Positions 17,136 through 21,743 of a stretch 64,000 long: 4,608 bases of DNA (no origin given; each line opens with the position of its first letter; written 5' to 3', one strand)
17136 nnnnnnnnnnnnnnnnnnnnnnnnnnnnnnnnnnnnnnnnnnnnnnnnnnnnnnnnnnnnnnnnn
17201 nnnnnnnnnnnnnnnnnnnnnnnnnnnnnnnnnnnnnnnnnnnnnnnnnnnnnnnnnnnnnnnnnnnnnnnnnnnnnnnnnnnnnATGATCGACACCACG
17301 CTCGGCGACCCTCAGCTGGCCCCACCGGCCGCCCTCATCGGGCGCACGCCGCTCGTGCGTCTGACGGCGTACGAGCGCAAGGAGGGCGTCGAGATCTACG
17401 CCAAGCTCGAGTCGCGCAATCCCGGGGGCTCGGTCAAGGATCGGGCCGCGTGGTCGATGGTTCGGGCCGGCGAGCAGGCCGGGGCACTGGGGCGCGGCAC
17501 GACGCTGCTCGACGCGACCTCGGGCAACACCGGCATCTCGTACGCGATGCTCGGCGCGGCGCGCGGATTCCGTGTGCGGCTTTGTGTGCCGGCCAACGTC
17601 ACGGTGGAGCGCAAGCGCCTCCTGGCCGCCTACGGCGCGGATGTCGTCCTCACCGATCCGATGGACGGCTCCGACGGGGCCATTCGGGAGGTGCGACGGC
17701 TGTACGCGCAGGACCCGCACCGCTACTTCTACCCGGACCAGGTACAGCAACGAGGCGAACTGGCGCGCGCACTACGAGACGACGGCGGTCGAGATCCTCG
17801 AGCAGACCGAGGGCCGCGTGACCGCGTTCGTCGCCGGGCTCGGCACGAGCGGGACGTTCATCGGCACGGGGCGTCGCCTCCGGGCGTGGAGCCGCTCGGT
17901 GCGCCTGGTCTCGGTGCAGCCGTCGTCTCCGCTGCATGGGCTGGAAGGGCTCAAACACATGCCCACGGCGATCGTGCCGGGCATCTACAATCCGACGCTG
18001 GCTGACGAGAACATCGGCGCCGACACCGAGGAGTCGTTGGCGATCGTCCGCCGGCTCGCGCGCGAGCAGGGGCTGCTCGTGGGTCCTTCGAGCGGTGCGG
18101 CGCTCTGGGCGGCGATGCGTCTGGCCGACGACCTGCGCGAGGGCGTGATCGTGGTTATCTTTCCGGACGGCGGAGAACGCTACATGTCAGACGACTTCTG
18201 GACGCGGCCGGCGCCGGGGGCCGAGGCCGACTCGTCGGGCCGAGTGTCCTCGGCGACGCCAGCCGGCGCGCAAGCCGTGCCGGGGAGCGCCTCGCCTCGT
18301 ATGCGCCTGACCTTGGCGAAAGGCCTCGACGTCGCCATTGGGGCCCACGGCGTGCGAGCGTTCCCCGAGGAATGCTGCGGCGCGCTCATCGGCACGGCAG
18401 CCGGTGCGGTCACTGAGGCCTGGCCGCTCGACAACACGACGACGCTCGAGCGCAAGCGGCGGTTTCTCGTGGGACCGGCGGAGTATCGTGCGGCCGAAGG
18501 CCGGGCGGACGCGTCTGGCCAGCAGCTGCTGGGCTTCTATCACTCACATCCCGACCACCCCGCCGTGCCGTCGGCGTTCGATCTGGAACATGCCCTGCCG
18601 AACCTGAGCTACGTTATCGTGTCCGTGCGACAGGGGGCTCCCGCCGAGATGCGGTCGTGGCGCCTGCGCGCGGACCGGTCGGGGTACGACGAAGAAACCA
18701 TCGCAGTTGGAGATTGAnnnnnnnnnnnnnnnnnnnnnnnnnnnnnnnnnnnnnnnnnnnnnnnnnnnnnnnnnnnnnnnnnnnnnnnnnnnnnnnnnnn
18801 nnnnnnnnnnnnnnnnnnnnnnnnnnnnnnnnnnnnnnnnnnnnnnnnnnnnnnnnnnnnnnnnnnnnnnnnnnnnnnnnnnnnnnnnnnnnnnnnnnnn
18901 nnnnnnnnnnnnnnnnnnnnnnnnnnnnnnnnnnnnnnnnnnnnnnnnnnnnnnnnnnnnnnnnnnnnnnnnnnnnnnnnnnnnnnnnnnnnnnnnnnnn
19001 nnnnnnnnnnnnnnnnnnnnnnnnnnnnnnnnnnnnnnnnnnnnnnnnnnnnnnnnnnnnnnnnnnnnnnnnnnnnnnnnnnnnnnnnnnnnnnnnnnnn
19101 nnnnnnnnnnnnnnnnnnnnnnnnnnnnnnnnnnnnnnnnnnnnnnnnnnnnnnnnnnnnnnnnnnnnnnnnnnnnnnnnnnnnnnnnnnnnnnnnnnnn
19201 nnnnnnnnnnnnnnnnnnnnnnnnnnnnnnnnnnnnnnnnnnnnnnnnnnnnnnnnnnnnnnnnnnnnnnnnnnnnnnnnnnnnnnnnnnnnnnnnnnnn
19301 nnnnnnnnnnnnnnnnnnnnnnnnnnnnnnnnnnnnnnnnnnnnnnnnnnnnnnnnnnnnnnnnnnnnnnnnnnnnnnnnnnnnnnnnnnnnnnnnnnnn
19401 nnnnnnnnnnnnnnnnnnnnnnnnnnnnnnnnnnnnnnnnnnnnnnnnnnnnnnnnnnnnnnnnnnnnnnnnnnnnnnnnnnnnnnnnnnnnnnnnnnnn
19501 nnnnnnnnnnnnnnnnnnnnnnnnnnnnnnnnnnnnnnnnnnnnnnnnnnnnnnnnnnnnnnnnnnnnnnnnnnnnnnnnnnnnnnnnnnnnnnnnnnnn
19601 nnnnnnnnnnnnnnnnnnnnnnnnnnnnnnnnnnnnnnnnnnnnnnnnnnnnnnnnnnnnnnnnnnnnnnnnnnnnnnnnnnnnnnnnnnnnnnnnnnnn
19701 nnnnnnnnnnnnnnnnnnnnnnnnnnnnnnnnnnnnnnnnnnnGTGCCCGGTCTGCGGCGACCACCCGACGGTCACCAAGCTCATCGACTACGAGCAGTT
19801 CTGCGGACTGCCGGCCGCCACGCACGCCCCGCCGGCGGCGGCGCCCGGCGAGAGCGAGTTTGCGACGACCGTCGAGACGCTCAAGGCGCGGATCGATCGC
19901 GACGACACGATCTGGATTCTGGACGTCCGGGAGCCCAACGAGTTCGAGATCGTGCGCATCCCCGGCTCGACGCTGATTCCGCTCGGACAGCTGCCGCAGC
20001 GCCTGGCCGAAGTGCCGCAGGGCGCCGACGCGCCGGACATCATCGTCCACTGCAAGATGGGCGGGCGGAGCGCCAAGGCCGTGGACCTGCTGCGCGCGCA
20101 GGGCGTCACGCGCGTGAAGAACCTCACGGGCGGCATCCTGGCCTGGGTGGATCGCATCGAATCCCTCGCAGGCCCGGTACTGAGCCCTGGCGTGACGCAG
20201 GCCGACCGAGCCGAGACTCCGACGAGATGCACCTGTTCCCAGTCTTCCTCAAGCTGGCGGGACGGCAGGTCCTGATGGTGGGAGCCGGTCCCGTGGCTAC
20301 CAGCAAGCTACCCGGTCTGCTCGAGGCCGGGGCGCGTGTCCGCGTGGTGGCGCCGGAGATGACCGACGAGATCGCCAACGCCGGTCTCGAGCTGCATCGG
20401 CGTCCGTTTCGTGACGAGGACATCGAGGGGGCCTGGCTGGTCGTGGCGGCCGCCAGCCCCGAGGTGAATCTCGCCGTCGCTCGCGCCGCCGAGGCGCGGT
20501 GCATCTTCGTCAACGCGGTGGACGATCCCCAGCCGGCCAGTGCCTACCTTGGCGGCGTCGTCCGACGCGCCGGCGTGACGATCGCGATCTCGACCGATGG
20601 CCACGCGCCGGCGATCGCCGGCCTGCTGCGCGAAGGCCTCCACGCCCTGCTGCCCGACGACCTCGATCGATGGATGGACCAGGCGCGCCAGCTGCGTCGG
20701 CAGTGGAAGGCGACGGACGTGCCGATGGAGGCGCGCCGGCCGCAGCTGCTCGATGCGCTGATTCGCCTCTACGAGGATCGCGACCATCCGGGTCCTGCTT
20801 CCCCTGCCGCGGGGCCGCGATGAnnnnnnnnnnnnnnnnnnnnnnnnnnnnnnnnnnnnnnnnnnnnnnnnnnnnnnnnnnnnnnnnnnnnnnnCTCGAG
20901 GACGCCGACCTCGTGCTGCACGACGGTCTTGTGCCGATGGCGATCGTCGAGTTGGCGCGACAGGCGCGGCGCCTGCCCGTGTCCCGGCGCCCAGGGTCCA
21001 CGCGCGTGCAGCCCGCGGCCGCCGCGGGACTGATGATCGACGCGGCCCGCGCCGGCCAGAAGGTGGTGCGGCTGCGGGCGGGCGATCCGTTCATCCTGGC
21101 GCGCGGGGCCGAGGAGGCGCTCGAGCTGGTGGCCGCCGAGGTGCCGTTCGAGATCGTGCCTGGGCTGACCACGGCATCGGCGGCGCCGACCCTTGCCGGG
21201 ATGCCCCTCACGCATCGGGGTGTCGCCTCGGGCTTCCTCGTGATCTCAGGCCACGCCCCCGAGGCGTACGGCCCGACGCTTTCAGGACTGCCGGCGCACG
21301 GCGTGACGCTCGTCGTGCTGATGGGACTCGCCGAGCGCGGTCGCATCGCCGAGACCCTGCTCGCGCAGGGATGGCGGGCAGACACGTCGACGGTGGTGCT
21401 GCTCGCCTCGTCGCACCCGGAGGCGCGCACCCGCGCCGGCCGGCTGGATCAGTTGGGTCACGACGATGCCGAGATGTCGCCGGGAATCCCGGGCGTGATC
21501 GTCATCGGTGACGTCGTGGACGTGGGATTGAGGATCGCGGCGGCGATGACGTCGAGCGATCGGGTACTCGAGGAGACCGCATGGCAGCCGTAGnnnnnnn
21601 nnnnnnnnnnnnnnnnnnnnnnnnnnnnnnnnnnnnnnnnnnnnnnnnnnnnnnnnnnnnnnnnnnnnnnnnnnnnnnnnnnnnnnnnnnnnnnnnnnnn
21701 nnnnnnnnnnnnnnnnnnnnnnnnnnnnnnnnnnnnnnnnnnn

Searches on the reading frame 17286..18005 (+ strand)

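Call 4: search_protein_families(library=pfam, proteins=[window:17286-18005:+], max_evalue=0.01)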
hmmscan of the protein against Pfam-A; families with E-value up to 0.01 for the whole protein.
window:17286-18005:+ (239 aa): 1 family
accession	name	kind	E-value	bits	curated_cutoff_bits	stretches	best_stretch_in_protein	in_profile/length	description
PF00291.31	PALP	-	3.4e-35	122.3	35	1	17-153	4-134/295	Pyridoxal-phosphate dependent enzyme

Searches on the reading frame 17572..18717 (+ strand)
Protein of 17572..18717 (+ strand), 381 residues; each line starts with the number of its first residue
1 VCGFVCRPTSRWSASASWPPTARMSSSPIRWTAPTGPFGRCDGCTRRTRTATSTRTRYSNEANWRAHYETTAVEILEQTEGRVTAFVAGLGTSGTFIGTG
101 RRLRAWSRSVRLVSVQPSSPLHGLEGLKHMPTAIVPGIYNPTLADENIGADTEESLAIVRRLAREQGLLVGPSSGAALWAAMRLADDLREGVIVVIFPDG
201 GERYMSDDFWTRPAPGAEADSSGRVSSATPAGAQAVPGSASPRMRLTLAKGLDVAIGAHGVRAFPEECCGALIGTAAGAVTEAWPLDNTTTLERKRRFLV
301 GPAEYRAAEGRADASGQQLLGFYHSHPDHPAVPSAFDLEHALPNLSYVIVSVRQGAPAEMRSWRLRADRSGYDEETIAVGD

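Call 4: search_protein_families(library=pfam, proteins=[window:17572-18717:+], max_evalue=0.01)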
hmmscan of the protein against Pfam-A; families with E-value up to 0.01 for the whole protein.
window:17572-18717:+ (381 aa): 3 families
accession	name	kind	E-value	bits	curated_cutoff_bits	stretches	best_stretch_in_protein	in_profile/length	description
PF00291.31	PALP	-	1.3e-26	94.1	35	1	57-199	133-295/295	Pyridoxal-phosphate dependent enzyme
PF14464.11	Prok-JAB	-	2.1e-23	82.8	25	1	255-365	7-113/114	Prokaryotic homologs of the JAB domain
PF01398.27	JAB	-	0.00078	19.7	22.5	1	266-339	28-106/117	JAB1/Mov34/MPN/PAD-1 ubiquitin protease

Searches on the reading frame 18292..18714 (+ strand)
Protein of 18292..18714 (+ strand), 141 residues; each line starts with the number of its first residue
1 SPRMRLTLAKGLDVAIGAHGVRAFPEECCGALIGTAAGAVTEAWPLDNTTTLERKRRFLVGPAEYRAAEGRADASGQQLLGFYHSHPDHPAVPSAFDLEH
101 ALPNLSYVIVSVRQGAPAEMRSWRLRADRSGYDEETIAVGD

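Call 40: search_solved_structures(query=window:18292-18714:+, max_evalue=0.01, show_alignments=2)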
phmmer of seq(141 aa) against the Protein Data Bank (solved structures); distinct sequences matched with E-value up to 0.01: 2.
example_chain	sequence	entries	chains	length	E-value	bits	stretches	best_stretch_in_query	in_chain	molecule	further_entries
2kcq_A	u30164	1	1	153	3.2e-28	102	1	16-138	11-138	Mov34/MPN/PAD-1 family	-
2kks_A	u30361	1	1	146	2.3e-12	50.6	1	7-138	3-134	Uncharacterized protein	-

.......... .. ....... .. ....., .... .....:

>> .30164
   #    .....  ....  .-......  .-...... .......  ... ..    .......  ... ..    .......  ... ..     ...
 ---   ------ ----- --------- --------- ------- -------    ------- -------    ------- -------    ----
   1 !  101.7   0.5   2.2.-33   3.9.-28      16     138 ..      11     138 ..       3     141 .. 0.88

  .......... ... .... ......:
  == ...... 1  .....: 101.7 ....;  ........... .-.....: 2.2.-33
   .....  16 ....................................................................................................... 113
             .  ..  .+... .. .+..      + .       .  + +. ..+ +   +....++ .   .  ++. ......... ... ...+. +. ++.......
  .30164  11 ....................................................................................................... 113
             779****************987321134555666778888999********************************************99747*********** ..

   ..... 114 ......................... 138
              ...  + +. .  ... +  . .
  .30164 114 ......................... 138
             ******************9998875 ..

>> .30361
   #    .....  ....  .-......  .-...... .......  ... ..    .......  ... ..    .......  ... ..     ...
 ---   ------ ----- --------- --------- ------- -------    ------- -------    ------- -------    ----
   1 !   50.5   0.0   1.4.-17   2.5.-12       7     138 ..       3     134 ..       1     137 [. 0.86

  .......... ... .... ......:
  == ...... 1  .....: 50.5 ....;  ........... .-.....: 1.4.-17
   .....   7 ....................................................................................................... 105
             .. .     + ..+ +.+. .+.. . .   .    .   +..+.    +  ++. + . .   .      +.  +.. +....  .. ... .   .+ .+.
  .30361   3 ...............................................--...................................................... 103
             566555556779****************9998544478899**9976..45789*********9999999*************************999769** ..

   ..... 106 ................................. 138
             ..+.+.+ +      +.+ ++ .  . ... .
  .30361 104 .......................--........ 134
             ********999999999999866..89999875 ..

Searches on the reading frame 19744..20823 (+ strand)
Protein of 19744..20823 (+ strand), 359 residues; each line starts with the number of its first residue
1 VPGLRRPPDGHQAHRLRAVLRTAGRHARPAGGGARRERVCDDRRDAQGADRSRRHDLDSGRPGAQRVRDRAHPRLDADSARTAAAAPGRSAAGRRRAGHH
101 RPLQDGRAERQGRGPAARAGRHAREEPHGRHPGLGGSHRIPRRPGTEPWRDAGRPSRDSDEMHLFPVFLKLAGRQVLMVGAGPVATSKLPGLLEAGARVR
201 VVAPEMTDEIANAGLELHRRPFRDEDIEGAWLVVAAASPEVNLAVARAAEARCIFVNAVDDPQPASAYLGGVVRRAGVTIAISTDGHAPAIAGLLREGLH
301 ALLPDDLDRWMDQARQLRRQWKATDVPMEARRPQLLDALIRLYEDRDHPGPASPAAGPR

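Call 4: search_protein_families(library=pfam, proteins=[window:19744-20823:+], max_evalue=0.01)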
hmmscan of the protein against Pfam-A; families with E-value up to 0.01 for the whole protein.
window:19744-20823:+ (359 aa): 2 families
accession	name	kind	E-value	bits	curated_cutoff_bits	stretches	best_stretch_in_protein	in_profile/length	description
PF13241.12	NAD_binding_7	-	4e-25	88.8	22.1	1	167-270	1-103/104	Putative NAD(P)-binding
PF14824.11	Sirohm_synth_M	-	0.002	18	25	1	279-297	5-23/28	Sirohaem biosynthesis protein central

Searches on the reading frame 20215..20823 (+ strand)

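Call 14: search_protein_families(library=pfam, proteins=[window:20215-20823:+], max_evalue=0.001)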
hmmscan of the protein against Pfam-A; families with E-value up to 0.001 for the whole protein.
window:20215-20823:+ (202 aa): 2 families
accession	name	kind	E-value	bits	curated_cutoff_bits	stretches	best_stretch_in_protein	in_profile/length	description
PF13241.12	NAD_binding_7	-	1.2e-25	90.5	22.1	1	10-113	1-103/104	Putative NAD(P)-binding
PF14824.11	Sirohm_synth_M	-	0.00096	19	25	1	122-140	5-23/28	Sirohaem biosynthesis protein central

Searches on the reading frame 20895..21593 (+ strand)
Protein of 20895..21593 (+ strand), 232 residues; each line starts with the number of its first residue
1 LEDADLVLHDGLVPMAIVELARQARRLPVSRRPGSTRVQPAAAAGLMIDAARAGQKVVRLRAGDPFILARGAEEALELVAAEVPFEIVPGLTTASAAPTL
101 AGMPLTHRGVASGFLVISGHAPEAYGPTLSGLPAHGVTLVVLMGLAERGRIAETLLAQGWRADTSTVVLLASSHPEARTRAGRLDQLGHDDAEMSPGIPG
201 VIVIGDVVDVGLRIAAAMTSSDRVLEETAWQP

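Call 14: search_protein_families(library=pfam, proteins=[window:20895-21593:+], max_evalue=0.001)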
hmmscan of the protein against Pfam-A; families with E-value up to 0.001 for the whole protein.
window:20895-21593:+ (232 aa): 1 family
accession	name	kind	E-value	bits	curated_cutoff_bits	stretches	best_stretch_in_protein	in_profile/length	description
PF00590.25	TP_methylase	-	9.5e-27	94.8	27.8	1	1-179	23-203/212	Tetrapyrrole (Corrin/Porphyrin) Methylases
